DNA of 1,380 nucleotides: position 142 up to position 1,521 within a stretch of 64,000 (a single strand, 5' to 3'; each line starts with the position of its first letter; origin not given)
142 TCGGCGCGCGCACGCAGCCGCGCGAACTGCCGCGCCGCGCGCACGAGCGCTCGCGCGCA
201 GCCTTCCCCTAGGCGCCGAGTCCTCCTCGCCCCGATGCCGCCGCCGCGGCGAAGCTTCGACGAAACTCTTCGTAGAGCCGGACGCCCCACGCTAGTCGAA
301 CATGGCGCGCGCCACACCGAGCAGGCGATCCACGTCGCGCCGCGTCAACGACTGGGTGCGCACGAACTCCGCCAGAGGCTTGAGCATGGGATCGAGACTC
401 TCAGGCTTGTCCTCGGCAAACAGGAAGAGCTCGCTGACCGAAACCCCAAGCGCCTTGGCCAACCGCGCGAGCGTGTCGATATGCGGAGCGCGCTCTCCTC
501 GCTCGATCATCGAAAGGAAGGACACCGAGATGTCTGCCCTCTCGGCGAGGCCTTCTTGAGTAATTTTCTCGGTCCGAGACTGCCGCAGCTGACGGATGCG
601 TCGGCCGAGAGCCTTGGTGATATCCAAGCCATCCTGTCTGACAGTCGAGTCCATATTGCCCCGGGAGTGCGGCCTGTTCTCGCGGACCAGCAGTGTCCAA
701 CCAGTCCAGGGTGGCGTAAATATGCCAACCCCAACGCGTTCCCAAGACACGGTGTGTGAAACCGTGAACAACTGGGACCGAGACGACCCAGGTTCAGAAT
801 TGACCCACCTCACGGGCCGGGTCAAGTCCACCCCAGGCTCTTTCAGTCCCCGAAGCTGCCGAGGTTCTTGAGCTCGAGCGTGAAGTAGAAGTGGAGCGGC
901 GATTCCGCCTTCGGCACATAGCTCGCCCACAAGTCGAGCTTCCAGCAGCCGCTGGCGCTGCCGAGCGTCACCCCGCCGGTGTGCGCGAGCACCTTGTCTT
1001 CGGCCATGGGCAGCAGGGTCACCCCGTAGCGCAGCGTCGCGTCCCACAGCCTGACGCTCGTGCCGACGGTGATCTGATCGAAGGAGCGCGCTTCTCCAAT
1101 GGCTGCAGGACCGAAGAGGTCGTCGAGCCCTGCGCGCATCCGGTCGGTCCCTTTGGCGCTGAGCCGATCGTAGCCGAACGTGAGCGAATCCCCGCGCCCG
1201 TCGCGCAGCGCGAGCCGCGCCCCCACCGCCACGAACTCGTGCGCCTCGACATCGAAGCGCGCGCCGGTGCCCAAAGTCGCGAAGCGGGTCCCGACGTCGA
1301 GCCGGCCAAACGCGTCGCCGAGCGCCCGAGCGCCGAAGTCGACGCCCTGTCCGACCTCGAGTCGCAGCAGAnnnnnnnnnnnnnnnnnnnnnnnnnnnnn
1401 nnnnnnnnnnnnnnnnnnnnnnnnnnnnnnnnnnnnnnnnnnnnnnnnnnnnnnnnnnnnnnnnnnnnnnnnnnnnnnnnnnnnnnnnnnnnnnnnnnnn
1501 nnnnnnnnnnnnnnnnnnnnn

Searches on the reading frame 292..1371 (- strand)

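Call 72: search_protein_families(library=pfam, proteins=[window:292-1371:-], max_evalue=0.001)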
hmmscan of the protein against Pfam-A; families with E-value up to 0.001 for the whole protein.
window:292-1371:- (359 aa): 4 families
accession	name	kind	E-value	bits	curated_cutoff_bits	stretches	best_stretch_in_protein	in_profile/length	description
PF01381.28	HTH_3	-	1.1e-15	57.8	23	1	259-315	1-55/55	Helix-turn-helix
PF13560.12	HTH_31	-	9.1e-13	48.8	27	1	254-314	1-60/64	Helix-turn-helix domain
PF12844.13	HTH_19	-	1.4e-08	35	30.2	1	256-316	1-59/64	Helix-turn-helix domain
PF13443.12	HTH_26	-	1.1e-06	29.2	22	1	268-318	9-60/63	Cro/C1-type HTH DNA-binding domain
